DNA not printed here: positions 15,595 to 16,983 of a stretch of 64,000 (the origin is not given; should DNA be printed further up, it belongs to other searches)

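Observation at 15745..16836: Secreted protein carrying an ApbE-type flavinylation motif (D-A-V-T-G-A-T) fused to a helical-repeat domain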

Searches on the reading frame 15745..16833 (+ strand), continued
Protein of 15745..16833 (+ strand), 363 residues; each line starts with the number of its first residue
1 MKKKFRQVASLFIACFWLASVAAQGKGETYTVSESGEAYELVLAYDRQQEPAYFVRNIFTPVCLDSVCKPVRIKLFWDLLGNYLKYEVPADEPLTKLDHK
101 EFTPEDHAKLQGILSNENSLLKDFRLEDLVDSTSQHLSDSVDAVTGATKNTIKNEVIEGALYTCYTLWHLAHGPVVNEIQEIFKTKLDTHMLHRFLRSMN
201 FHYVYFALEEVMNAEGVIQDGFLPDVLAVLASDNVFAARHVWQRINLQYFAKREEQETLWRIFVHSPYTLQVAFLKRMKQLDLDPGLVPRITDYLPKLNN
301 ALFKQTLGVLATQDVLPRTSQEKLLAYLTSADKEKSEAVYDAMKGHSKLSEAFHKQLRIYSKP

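Call 29: find_related_loci(query=A1, collection=genome_contigs, flank=10000)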
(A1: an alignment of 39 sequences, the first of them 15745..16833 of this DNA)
Query A1 (363 aa) in genome_contigs; peptide patterns used: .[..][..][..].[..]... (x = any residue, [..] = any of these).
242 stretches matched a pattern; 235 encode a relative of the query (tblastn E <= 1e-3); the best 80 are kept; 80 distinct loci.
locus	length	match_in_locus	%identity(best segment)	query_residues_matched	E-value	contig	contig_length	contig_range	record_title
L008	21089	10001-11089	79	1-363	0e+0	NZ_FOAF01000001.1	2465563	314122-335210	Olivibacter domesticus strain DSM 18733, whole genome shotgun sequence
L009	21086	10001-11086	67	1-363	2e-168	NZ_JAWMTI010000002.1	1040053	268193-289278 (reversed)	Olivibacter sp. CPCC 100613 Scaffold2, whole genome shotgun sequence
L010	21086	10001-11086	65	1-363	3e-162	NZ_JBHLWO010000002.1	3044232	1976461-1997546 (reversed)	Olivibacter oleidegradans strain CCM 7765 platanus_K_default_2, whole genome shotgun sequence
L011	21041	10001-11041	61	18-362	6e-143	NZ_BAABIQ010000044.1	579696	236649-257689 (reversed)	Olivibacter ginsenosidimutans strain JCM 18200 sequence44, whole genome shotgun sequence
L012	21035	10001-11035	44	19-362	4e-96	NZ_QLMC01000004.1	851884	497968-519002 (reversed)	Larkinella arboricola strain DSM 21851 LX87DRAFT_scaffold00004.4, whole genome shotgun sequence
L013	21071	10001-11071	43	8-362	1e-93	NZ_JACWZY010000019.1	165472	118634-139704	Spirosoma profusum strain BT702 NODE_19_length_165472_cov_18.918262, whole genome shotgun sequence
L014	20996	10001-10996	43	30-360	3e-90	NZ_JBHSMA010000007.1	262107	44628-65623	Larkinella bovis strain KACC 14040 spades_K_17_127_7, whole genome shotgun sequence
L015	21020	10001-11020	44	18-360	3e-90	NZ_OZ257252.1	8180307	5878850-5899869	MAG: Runella sp. isolate 36c231c8-18b0-4227-8474-b548aa5d6567 chromosome 1, complete sequence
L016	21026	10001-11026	43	17-362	7e-90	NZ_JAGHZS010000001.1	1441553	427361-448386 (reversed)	MAG: Chitinophaga sp. isolate BIN2 scaffold1_cov0, whole genome shotgun sequence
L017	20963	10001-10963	44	38-358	2e-89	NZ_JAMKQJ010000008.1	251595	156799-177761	Parapedobacter tibetensis strain C3-1-R+6 Scaffold8, whole genome shotgun sequence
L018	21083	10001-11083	42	4-362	2e-88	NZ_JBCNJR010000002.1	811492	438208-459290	MAG: Chitinophaga sp. isolate SMAGNO2 Contig2, whole genome shotgun sequence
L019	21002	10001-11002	44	28-362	9e-89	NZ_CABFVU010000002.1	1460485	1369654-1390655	Chitinophaga polysaccharea strain CSUR P9684, whole genome shotgun sequence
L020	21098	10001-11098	41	1-362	6e-89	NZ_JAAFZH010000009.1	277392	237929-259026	Spirosoma terrae strain KCTC 52035 9, whole genome shotgun sequence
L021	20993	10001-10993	42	25-358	4e-88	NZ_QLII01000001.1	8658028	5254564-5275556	Spirosoma telluris strain HMF3257 contig00001, whole genome shotgun sequence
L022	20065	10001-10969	45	18-343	6e-88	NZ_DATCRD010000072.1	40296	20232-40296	MAG: Chitinophaga sp. isolate SMAG_U7270 k141_327468, whole genome shotgun sequence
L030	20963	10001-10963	44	25-344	4e-86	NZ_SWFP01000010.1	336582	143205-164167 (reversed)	Dyadobacter bucti strain QTA69 Scaffold10_1, whole genome shotgun sequence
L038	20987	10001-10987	44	10-343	1e-85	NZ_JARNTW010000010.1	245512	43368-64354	Runella sp. MFBS21 spades_K_17_127_10, whole genome shotgun sequence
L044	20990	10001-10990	44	19-345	2e-85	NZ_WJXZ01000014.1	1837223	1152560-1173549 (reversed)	Larkinella terrae strain KCTC 52001 kctcs2001_14, whole genome shotgun sequence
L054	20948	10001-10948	42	3-308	2e-82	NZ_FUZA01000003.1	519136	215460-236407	Dyadobacter psychrophilus strain DSM 22270, whole genome shotgun sequence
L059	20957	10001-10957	41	19-326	3e-81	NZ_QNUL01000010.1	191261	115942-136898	Dyadobacter luteus strain RS19 scaffold10, whole genome shotgun sequence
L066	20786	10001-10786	46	38-299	2e-80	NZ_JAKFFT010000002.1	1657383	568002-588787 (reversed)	Dyadobacter sp. CY347 Scaffold1_2, whole genome shotgun sequence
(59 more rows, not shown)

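Call 56: search_protein_families(library=pfam, proteins=[L030:14855-16750:+, L030:12860-13873:+, L030:17018-19600:+, L030:13884-14846:+], max_evalue=0.01)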
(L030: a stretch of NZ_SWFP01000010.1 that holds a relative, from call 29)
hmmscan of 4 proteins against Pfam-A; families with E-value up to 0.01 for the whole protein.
L030:14855-16750:+ (632 aa): 10 families
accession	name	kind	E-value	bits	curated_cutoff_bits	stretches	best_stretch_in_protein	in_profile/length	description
PF12831.13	FAD_oxidored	-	3e-84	284.2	27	1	51-459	1-416/416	FAD dependent oxidoreductase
PF24135.1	DUF7402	-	4.5e-09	37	27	1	476-539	1-64/133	Domain of unknown function (DUF7402)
PF13450.12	NAD_binding_8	-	3.8e-07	30.7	21.9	1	54-91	1-38/68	NAD(P)-binding Rossmann-like domain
PF07992.20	Pyr_redox_2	-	8.3e-06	25.9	26.1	1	41-101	134-194/291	Pyridine nucleotide-disulphide oxidoreductase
PF00890.30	FAD_binding_2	-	1.8e-05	24.6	20.4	1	51-88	1-38/414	FAD binding domain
PF01266.30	DAO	-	0.0001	22.4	27.9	1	51-90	1-40/353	FAD dependent oxidoreductase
PF01134.28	GIDA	-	0.00023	20.8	22.1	1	53-85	3-36/391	Glucose inhibited division protein A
PF00070.33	Pyr_redox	-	0.0023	18.8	22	1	53-87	3-37/82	Pyridine nucleotide-disulphide oxidoreductase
PF03486.20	HI0933_like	-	0.0045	16.9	50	1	51-85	2-36/244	HI0933-like protein Rossmann domain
PF01946.23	Thi4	-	0.0056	16.4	26.2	0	47-88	15-57/235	Thi4 family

L030:12860-13873:+ (338 aa): 1 family
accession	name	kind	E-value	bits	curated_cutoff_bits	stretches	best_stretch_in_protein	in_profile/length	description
PF02424.20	ApbE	-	3.4e-78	263.3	25.6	1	38-309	2-265/266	ApbE family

L030:17018-19600:+ (861 aa): 3 families
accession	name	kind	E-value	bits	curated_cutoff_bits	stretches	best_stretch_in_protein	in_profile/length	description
PF07944.18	Beta-AFase-like_GH127_cat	-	6.1e-06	25.9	24.9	1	463-675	61-245/376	Beta-L-arabinofuranosidase, GH127 catalytic domain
PF07470.19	Glyco_hydro_88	-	2.6e-05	23.8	26.6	1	525-607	34-107/352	Glycosyl Hydrolase Family 88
PF06662.19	C5-epim_C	-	0.0018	18.3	23.3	0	529-560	38-69/188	D-glucuronyl C5-epimerase C-terminus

L030:13884-14846:+ (321 aa): 0 families

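Call 57: search_protein_families(library=pfam, proteins=[P0095, P0097, P0099, P0092, P0102, P0101, P0093, P0091, P0094, P0087], max_evalue=10)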
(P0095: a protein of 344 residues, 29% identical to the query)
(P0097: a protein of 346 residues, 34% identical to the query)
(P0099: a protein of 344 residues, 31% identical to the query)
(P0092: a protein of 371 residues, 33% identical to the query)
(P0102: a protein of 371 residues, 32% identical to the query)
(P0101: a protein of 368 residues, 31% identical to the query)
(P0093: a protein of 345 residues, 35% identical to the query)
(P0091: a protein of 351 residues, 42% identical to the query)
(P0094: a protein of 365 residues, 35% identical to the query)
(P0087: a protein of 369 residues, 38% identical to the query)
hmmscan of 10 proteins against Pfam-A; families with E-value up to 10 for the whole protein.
P0095 (344 aa): 2 families
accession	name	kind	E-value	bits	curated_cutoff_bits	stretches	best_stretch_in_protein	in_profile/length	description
PF22140.1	VipD-like_C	-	0.0071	17.1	27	1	266-328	53-115/137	VipD-like, C-terminal domain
PF07443.18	HARP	-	0.15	12.1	25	1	66-111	2-45/55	HepA-related protein (HARP)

P0097 (346 aa): 0 families

P0099 (344 aa): 2 families
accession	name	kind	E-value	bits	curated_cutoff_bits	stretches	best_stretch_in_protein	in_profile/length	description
PF04455.17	Saccharop_dh_N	-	0.0098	16.7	23.5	1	25-52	19-46/100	LOR/SDH bifunctional enzyme conserved region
PF01250.22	Ribosomal_S6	-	0.13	13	27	1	164-218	31-79/90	Ribosomal protein S6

P0092 (371 aa): 2 families
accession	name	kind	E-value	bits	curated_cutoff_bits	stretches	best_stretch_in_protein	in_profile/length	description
PF14678.12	FANCI_S4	-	0.0013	18.3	25.3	1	225-306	44-127/250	FANCI solenoid 4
PF04205.19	FMN_bind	-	0.034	15.2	22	1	143-162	46-65/77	FMN-binding domain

P0102 (371 aa): 1 family
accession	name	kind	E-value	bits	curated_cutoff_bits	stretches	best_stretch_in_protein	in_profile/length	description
PF06739.17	SBBP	-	0.17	12.3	20.5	1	39-56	12-28/38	Beta-propeller repeat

P0101 (368 aa): 0 families

P0093 (345 aa): 0 families

P0091 (351 aa): 2 families
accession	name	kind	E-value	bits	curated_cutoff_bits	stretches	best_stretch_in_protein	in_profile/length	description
PF04205.19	FMN_bind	-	0.15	13.2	22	1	130-148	47-65/77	FMN-binding domain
PF08938.16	HBS1_N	-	2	9.3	26.4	1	93-129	11-47/78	HBS1 N-terminus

P0094 (365 aa): 1 family
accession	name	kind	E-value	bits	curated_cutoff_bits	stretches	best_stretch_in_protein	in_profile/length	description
PF06920.19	DHR-2_Lobe_A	-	0.17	12.7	26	1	247-361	5-100/154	DHR-2, Lobe A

P0087 (369 aa): 2 families
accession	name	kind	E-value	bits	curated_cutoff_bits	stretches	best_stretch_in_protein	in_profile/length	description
PF00784.22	MyTH4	-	0.012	16.4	27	1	303-361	37-95/105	MyTH4 domain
PF02865.22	STAT_int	-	0.025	15.4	26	1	318-346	23-51/121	STAT protein, protein interaction domain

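Call 68: search_protein_families(library=pfam, proteins=[L054:12840-15404:+, L066:16443-18125:+, L038:3547-4695:-, L044:17953-20001:+, L017:12781-14754:+, L059:2859-3812:+, L018:16227-17264:+], max_evalue=0.001)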
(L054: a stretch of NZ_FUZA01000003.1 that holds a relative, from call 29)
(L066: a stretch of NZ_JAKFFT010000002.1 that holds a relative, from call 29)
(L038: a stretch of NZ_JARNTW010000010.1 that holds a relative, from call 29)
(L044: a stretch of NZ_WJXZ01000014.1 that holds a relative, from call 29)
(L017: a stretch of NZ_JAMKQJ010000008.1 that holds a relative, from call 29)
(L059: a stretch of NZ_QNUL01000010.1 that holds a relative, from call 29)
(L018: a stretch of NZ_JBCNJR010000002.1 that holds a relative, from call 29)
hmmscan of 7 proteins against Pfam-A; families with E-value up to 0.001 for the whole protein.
L054:12840-15404:+ (855 aa): 2 families
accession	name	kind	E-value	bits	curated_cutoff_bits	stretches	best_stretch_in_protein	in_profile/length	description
PF07470.19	Glyco_hydro_88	-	2.2e-05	24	26.6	1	522-604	34-107/352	Glycosyl Hydrolase Family 88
PF07944.18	Beta-AFase-like_GH127_cat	-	0.0002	20.9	24.9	0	459-605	60-208/376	Beta-L-arabinofuranosidase, GH127 catalytic domain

L066:16443-18125:+ (561 aa): 1 family
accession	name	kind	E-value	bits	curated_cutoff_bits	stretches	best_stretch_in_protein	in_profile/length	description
PF00474.23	SSF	-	1.1e-36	127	22.8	1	34-420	1-403/406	Sodium:solute symporter family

L038:3547-4695:- (383 aa): 6 families
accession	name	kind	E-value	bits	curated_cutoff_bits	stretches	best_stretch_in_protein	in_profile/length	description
PF00532.27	Peripla_BP_1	-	1.7e-37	129.8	22.2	1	110-366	3-273/281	Periplasmic binding proteins and sugar binding domain of LacI family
PF13377.12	Peripla_BP_3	-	5e-36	124.7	26.5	1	219-378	1-167/167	Periplasmic binding protein-like domain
PF13407.12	Peripla_BP_4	-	6e-15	55.9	35.1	1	111-358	1-254/258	Periplasmic binding protein domain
PF00356.27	LacI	-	5.1e-12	45.8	27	1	52-97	1-46/46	Bacterial regulatory proteins, lacI family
PF04967.18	HTH_10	-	0.00036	20.7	23.1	0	49-72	22-45/53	HTH DNA binding domain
PF09339.16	HTH_IclR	-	0.00096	19.3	22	0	50-72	18-40/52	IclR helix-turn-helix domain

L044:17953-20001:+ (683 aa): 5 families
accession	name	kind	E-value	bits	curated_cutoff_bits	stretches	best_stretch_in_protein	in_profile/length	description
PF02836.23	Glyco_hydro_2_C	-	1.4e-30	106.9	21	1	304-524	1-226/302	Glycosyl hydrolases family 2, TIM barrel domain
PF02837.24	Glyco_hydro_2_N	-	4.9e-23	82.3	28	1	34-192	4-169/169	Glycosyl hydrolases family 2, sugar binding domain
PF00703.27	Glyco_hydro_2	-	7e-10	40.1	23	1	202-302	7-109/109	Glycosyl hydrolases family 2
PF22666.2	Glyco_hydro_2_N2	-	9.5e-10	39.2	27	1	84-154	49-121/167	Glycosyl hydrolase 2 galactose-binding domain-like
PF13364.12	BetaGal_ABD2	-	1.6e-05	26.1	23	1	72-153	24-109/112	Beta-galactosidase second all-beta domain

L017:12781-14754:+ (658 aa): 0 families

L059:2859-3812:+ (318 aa): 1 family
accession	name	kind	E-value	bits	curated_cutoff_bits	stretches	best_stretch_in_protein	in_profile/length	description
PF01261.30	AP_endonuc_2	-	8.4e-31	108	31.1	1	69-315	1-248/249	Xylose isomerase-like TIM barrel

L018:16227-17264:+ (346 aa): 2 families
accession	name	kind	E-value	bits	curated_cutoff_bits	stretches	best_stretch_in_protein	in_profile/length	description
PF16344.10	FecR_C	-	9.4e-14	51.7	24.4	1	275-344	2-70/70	FecR, C-terminal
PF04773.18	FecR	-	5.3e-11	43.3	24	1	129-212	11-96/97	FecR protein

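Call 73: search_protein_families(library=pfam, proteins=[P0074, P0070, P0060, P0063, P0069], max_evalue=1)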
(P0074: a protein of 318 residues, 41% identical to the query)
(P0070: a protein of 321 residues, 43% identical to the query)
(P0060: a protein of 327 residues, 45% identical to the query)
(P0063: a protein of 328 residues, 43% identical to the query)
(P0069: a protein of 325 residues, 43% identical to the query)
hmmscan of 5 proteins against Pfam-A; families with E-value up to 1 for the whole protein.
P0074 (318 aa): 2 families
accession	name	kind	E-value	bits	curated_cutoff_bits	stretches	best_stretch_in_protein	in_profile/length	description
PF18907.5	DUF5662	-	0.00018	21.6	27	1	141-252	38-138/156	Family of unknown function (DUF5662)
PF24821.1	DUF7711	-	0.11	12.7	27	0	269-315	112-155/197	Domain of unknown function (DUF7711)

P0070 (321 aa): 1 family
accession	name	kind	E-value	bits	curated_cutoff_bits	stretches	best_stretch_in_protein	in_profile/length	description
PF25704.1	AcrF2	-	0.18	12.6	27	0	198-255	22-75/90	Anti-CRISPR protein AcrF2 protein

P0060 (327 aa): 1 family
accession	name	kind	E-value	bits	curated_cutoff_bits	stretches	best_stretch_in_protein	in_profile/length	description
PF18907.5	DUF5662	-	0.015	15.4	27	1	141-198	38-93/156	Family of unknown function (DUF5662)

P0063 (328 aa): 0 families

P0069 (325 aa): 1 family
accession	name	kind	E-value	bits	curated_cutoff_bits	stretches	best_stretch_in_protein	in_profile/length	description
PF21820.2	DUF6886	-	0.064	13.3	27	1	204-292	66-150/164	Family of unknown function (DUF6886)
